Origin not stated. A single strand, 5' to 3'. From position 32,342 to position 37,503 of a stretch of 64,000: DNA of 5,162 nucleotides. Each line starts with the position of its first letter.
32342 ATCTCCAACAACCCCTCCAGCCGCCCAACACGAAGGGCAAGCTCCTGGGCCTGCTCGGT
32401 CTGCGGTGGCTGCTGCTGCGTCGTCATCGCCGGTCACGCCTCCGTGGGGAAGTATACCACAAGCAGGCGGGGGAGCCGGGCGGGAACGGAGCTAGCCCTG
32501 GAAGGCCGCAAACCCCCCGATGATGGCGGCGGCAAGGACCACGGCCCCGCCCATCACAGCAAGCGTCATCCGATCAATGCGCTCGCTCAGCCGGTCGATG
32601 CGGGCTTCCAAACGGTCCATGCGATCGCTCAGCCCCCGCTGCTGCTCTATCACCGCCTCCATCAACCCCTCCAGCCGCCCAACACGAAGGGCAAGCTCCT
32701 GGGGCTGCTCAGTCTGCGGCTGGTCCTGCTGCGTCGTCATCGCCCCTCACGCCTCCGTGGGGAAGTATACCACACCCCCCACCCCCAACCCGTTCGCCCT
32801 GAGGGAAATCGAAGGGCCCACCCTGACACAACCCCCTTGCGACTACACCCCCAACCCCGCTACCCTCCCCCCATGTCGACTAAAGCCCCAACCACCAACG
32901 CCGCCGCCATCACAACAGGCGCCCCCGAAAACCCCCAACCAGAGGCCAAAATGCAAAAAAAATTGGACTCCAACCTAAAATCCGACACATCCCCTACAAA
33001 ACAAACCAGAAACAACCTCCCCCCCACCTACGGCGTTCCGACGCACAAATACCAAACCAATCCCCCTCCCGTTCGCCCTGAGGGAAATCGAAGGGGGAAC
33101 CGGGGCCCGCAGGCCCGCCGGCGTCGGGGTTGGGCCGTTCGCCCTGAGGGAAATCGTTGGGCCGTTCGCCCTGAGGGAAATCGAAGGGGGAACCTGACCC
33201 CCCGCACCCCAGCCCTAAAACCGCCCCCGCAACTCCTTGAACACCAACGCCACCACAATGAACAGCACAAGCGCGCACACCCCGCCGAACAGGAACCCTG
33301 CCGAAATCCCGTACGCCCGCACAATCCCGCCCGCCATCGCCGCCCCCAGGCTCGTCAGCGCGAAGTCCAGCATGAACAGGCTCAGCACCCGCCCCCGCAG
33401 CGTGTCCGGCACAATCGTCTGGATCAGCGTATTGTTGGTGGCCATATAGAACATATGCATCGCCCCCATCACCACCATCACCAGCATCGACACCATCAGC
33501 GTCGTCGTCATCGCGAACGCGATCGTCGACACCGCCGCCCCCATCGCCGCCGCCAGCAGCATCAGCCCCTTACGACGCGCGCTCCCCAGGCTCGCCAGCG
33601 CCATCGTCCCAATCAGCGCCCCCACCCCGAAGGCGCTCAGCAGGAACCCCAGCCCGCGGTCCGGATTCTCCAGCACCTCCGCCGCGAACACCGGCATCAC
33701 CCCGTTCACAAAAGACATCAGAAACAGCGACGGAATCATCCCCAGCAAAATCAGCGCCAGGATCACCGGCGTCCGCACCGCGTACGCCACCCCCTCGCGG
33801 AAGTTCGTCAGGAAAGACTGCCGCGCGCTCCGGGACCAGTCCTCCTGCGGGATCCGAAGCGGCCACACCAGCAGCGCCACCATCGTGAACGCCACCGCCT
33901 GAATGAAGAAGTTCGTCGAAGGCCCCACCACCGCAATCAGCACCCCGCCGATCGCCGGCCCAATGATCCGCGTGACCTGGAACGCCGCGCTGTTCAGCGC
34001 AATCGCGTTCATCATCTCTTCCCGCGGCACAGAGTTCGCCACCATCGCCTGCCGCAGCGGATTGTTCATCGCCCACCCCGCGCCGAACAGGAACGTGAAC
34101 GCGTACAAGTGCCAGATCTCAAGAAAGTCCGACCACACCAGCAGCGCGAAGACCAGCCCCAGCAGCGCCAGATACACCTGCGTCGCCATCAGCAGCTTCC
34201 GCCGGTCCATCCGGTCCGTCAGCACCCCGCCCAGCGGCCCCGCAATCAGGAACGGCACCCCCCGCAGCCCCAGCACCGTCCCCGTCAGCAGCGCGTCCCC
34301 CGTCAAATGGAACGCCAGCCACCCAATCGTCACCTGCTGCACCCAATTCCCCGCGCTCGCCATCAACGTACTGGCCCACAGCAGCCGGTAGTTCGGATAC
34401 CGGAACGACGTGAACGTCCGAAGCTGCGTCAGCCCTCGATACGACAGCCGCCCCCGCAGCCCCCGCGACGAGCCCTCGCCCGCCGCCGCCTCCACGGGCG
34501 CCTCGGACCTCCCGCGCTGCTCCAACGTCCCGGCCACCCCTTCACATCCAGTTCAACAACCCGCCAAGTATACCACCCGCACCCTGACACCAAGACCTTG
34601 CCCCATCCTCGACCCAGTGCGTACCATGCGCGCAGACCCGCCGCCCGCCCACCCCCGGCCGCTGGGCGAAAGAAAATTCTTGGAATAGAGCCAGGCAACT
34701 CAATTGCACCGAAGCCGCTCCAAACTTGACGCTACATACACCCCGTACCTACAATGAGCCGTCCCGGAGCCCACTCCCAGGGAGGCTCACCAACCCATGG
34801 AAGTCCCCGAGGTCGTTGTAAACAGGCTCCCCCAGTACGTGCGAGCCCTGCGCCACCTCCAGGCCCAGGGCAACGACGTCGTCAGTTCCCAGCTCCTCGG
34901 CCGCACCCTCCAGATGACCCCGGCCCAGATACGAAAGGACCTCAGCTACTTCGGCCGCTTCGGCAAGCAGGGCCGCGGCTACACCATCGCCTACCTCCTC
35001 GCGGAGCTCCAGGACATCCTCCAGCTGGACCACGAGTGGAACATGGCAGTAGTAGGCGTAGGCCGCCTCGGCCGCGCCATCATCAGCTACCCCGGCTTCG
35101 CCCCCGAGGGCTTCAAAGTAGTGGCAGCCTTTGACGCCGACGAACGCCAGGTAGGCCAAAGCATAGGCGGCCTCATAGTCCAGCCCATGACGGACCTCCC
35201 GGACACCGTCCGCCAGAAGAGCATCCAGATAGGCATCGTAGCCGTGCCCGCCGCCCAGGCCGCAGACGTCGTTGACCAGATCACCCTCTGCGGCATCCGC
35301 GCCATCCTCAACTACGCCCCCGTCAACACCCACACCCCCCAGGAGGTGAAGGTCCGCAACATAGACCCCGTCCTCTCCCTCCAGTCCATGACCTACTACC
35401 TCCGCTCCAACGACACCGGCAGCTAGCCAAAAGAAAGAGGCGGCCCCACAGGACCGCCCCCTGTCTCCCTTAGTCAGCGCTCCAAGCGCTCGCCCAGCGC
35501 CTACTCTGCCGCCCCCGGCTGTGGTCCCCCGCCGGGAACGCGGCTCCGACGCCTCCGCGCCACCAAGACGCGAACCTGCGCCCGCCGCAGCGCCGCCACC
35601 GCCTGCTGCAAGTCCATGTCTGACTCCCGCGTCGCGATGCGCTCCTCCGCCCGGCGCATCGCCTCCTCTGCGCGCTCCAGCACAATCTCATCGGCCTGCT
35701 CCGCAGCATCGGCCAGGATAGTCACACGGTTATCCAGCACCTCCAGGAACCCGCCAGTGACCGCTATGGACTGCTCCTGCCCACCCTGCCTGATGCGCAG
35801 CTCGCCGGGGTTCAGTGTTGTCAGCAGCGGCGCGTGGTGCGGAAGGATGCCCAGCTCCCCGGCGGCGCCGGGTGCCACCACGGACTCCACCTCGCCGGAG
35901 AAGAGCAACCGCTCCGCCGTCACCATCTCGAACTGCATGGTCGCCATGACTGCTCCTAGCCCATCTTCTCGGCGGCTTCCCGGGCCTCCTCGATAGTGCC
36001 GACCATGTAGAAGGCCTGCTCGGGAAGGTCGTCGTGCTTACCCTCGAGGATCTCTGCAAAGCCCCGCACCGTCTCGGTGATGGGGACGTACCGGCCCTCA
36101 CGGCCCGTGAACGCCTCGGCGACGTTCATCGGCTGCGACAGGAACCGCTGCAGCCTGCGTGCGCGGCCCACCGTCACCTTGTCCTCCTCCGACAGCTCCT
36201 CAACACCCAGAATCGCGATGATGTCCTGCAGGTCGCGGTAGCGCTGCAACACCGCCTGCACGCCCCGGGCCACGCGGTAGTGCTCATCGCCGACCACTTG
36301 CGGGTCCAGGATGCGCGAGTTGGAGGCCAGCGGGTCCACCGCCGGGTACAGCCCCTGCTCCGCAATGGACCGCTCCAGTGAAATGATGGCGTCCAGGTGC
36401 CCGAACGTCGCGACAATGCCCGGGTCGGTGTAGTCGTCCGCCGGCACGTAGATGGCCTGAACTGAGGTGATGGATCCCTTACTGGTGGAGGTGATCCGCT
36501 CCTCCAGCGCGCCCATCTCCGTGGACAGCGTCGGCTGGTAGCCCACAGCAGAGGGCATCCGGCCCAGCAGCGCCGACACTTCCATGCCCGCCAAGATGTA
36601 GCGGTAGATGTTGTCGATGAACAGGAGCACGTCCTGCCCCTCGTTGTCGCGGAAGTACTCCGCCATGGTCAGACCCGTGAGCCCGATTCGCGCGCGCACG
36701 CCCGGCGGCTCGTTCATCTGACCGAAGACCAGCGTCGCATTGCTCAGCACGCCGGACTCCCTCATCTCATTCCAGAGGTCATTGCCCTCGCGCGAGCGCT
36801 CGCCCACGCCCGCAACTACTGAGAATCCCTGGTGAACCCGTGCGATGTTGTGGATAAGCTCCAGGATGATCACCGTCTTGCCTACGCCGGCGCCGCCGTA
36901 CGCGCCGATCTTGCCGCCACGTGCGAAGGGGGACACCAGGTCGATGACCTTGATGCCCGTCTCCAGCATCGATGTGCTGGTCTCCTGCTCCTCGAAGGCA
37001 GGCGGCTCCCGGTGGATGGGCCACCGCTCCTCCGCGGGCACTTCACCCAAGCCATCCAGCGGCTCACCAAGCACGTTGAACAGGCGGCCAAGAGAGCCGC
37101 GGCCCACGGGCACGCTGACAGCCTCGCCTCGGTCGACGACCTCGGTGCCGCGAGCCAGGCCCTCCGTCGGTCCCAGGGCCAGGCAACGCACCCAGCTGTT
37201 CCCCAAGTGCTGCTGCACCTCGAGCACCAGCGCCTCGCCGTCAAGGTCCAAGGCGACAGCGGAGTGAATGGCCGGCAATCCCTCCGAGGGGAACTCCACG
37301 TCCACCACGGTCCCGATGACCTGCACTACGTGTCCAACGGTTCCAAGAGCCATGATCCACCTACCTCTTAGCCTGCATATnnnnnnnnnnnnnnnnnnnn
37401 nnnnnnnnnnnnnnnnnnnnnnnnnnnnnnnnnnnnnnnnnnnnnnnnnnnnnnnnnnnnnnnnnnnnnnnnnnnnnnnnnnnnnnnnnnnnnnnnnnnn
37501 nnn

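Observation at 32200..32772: Tandem paralogous small tail-anchored coiled-coil proteins with duplicated promoter-leader cassettes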

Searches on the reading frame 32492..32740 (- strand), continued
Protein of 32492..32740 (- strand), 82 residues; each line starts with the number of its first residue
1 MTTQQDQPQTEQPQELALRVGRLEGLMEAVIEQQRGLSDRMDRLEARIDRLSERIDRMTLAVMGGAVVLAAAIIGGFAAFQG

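Call 55: search_protein_families(library=ncbifam, alignment_id=A6, max_evalue=0.001)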
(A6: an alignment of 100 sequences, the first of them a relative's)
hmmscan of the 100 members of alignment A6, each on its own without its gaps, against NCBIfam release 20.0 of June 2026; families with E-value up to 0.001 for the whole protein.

A. member 1, P0051 (141 aa): 8 families
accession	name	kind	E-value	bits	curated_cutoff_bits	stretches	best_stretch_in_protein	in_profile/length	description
TIGR01149.1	mtrG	equivalog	4.7e-06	26.4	50.65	0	59-83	15-39/70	tetrahydromethanopterin S-methyltransferase subunit MtrG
NF045487.1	ASRP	equivalog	1.3e-05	24.1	300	1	10-115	153-268/593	archaea-specific SMC-related protein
NF052504.1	sll1863_fam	domain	5.3e-05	23.3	35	1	41-112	14-85/93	sll1863 family stress response protein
TIGR02168.1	SMC_prok_B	equivalog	0.00016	19.5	567.35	1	13-115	847-986/1181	chromosome segregation protein SMC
NF033928.1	alph_xenorhab_A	subfamily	0.00021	20.7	125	1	23-135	125-225/339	alpha-xenorhabdolysin family binary toxin subunit A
TIGR04523.1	Mplasa_alph_rch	subfamily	0.00026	19.1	270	1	12-114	467-572/745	helix-rich protein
NF038218.1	IcmG_DotF_IVB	equivalog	0.00043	20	200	0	5-93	103-189/266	type IVB secretion system protein IcmG/DotF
TIGR04527.1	mycoplas_twoTM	subfamily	0.00086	19.1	125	0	12-114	74-172/248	MG_279/MG_280 family protein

B. families by the number of members that match (of 100 scanned): 63 families (the first 25 are shown)
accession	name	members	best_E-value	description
NF045487.1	ASRP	36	6.4e-08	archaea-specific SMC-related protein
NF047515.1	SpiroCoCo_C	21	2.6e-08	SpiroCoCo family coiled-coil protein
NF047516.1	LA_3659_fam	18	1.1e-06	LA_3659 family protein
NF047514.1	SpiroCoCo_N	18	1.1e-06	SpiroCoCo family coiled-coil protein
NF048001.1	GTP_morpho_1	16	7.1e-07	GTA head formation protein, RCAP_rcc01685 family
NF052504.1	sll1863_fam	13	5.1e-07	sll1863 family stress response protein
TIGR02169.1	SMC_prok_A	13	1.8e-06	chromosome segregation protein SMC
NF033928.1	alph_xenorhab_A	10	3.3e-07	alpha-xenorhabdolysin family binary toxin subunit A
NF053525.1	thylo_ssr2422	10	6.4e-07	ssr2422 family thylakoid membrane protein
TIGR02168.1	SMC_prok_B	9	3.8e-08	chromosome segregation protein SMC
TIGR04211.1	SH3_and_anchor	9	1.3e-06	TIGR04211 family SH3 domain-containing protein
NF038218.1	IcmG_DotF_IVB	9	5.9e-05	type IVB secretion system protein IcmG/DotF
TIGR01149.1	mtrG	8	4.7e-06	tetrahydromethanopterin S-methyltransferase subunit MtrG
NF003034.1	PRK03918.1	8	8.1e-06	DNA double-strand break repair ATPase Rad50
TIGR04523.1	Mplasa_alph_rch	6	6.6e-06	helix-rich protein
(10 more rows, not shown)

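Call 58: find_related_loci(query=A7, collection=viral_contigs, flank=8000)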
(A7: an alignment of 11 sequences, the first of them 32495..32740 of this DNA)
Query A7 (82 aa) in viral_contigs; peptide patterns used: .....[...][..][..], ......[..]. (x = any residue, [..] = any of these).
44 stretches matched a pattern, but none encodes a relative of the query by tblastn (E <= 1e-3).

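Call 59: find_related_loci(query=A7, collection=metagenome_contigs, flank=8000)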
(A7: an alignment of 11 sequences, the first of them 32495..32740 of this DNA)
Query A7 (82 aa) in metagenome_contigs; peptide patterns used: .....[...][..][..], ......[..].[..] (x = any residue, [..] = any of these).
534 stretches matched a pattern, but none encodes a relative of the query by tblastn (E <= 1e-3).

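Call 65: predict_structure(alignment_id=A5)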
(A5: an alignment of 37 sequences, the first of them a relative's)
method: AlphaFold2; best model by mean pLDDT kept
length: 82 residues; sequences in the alignment: 37
mean_pLDDT: 83.3   pTM: 0.43
mean pLDDT of the five models: 83.3, 82.8, 80.9, 79.5, 73.4
residues with pLDDT >= 90: 37; 70-90: 32; 50-70: 13; < 50: 0
segments of 3 or more residues with pLDDT < 50: none
pLDDT, mean of each block of 10 residues (from residue 1): 54 73 89 92 94 90 91 85 75
secondary structure, 60 per line:
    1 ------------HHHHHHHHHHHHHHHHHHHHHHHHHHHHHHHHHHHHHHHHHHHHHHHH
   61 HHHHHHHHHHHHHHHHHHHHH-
elements in order: H13-81
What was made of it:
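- On Parallel coiled coil: Helix 13-81 (call 65).
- AF2 predicts a single helix over residues 13-81 (call 65).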

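Call 97: find_related_loci(query=A10, collection=viral_contigs, flank=6000)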
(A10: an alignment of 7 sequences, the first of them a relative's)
Query A10 (77 aa) in viral_contigs; peptide patterns used: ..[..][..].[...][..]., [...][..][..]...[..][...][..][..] (x = any residue, [..] = any of these).
432 stretches matched a pattern, but none encodes a relative of the query by tblastn (E <= 1e-3).
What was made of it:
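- On XhlA (PF10779): No viral-contig relatives (calls 58, 97).
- No relatives were found on viral contigs (calls 58, 97).
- Tried and rejected: Viral contigs (two scans) and JGI metagenome contigs gave no relatives (calls 58, 59, 97).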

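Call 98: find_encoding_contigs(protein=P0033, flank=6000, max_places=2)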
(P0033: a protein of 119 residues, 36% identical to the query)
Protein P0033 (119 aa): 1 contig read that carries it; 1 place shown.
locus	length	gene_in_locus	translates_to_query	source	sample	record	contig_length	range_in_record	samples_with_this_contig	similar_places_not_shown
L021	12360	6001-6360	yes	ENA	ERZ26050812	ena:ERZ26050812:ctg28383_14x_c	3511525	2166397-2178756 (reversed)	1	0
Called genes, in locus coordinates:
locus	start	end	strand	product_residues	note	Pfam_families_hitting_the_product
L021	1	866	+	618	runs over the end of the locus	PF02730:AFOR_N, PF01314:AFOR_C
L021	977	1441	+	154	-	PF01257:2Fe-2S_thioredx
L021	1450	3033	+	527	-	PF01512:Complex1_51K, PF10531:SLBB (weak), PF10589:NADH_4Fe-4S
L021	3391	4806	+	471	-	PF01555:N6_N4_Mtase, PF01844:HNH, PF13395:HNH_4 (faint), PF14279:HNH_5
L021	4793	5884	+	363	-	PF25164:CoiA_N (weak)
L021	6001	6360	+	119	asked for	-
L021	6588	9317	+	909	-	PF00111:Fer2 (weak), PF13510:Fer2_4, PF22117:Fer4_Nqo3 (weak), PF12838:Fer4_7 (weak), PF14697:Fer4_21, PF04879:Molybdop_Fe4S4, PF00384:Molybdopterin, PF01568:Molydop_binding, +1 more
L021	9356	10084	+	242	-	-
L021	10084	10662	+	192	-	PF27270:Alr1449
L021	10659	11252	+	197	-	PF05685:Uma2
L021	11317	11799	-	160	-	-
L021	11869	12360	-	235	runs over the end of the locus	-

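Call 103: list_cluster_members(proteins=[P0051, P0052, P0055, P0059, P0064, P0066, P0068, P0071, P0103, P0120])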
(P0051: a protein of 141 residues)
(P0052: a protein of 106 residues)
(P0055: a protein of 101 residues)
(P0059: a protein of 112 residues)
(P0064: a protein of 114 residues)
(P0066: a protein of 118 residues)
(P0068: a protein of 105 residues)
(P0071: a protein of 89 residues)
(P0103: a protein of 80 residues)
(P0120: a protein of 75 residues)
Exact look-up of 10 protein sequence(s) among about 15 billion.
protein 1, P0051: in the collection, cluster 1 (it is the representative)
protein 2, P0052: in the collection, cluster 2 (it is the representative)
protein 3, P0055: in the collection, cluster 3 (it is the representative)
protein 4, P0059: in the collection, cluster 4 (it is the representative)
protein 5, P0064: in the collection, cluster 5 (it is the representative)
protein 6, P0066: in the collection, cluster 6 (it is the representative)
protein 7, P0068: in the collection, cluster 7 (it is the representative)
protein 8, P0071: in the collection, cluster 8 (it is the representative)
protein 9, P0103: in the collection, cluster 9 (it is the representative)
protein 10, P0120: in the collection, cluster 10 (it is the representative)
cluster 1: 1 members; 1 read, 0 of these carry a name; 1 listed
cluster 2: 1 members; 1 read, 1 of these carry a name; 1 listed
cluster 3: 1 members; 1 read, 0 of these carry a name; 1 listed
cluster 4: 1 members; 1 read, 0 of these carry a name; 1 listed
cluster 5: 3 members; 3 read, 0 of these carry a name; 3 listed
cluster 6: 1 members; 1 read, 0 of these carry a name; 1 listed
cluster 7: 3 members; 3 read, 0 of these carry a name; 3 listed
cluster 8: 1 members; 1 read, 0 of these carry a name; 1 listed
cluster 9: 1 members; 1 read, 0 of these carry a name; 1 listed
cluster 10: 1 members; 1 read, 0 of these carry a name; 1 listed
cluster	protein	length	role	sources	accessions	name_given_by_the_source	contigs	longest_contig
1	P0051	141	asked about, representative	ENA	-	-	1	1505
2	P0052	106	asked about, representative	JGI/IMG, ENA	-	chromosome segregation ATPase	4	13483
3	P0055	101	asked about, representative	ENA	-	-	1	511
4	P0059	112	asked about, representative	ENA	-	-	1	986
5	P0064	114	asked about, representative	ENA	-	-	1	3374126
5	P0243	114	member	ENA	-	-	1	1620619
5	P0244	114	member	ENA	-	-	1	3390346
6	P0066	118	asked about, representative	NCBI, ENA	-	-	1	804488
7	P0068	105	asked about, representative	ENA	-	-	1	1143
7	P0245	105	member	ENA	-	-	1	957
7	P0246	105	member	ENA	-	-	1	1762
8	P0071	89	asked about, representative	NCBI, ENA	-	-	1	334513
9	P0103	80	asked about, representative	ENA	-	-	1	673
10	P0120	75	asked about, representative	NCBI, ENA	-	-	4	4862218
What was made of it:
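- Tried and rejected: A cluster-member look-up gave no useful names (call 103).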

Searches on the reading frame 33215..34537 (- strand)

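Call 13: search_protein_families(library=pfam, proteins=[window:33215-34537:-], max_evalue=0.001)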
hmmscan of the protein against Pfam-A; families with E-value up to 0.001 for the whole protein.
window:33215-34537:- (440 aa): 2 families
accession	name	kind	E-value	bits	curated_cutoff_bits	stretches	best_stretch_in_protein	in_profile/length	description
PF05977.19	MFS_3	-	7e-57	193.5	27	1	41-433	3-393/524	Transmembrane secretion effector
PF07690.21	MFS_1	-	7.3e-38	130.8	33.4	1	53-389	1-336/347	Major Facilitator Superfamily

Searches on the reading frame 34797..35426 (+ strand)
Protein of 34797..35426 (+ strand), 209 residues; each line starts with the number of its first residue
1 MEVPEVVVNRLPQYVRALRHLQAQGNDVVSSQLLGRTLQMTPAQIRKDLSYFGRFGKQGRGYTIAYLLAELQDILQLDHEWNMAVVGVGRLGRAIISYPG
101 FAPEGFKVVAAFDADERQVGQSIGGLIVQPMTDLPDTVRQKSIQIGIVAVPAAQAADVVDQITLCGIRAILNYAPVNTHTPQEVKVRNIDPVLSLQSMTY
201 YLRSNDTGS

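Call 99: search_protein_families(library=pfam, proteins=[window:34797-35426:+], max_evalue=0.001)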
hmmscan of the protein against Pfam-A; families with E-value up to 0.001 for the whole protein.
window:34797-35426:+ (209 aa): 3 families
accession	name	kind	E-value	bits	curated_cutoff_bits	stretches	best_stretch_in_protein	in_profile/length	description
PF02629.25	CoA_binding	-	7.6e-18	65.5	22.3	1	79-176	2-97/97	CoA binding domain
PF06971.19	Put_DNA-bind_N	-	9.1e-18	64.5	27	1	2-50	1-49/49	Putative DNA-binding protein N-terminus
PF01408.29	GFO_IDH_MocA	-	0.00013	23.1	24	1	82-181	2-99/120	Oxidoreductase family, NAD-binding Rossmann fold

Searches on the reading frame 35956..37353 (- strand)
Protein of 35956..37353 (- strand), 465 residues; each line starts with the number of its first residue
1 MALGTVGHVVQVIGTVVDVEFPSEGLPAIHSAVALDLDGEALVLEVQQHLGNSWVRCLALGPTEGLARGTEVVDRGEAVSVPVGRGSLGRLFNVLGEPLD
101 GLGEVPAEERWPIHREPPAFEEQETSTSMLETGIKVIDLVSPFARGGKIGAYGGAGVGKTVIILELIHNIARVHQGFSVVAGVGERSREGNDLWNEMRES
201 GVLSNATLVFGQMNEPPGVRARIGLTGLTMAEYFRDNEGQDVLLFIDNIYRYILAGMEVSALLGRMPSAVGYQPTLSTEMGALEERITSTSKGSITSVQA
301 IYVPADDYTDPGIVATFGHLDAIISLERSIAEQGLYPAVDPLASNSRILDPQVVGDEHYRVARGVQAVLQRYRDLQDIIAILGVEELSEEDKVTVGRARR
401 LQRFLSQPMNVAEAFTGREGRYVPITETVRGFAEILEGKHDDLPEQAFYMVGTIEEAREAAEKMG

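Call 13: search_protein_families(library=pfam, proteins=[window:35956-37353:-], max_evalue=0.001)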
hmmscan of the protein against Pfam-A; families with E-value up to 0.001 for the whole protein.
window:35956-37353:- (465 aa): 3 families
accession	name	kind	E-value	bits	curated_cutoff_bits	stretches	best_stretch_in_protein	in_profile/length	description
PF00006.31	ATP-synt_ab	-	1e-67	228.3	29.5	1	133-346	1-213/213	ATP synthase alpha/beta family, nucleotide-binding domain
PF02874.29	ATP-synt_ab_N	-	5.6e-17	62.5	20.9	1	9-76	1-69/69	ATP synthase alpha/beta family, beta-barrel domain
PF22919.1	ATP-synt_VA_C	-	5.6e-15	55.7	24.7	1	351-431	5-87/101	C-terminal domain of V and A type ATP synthase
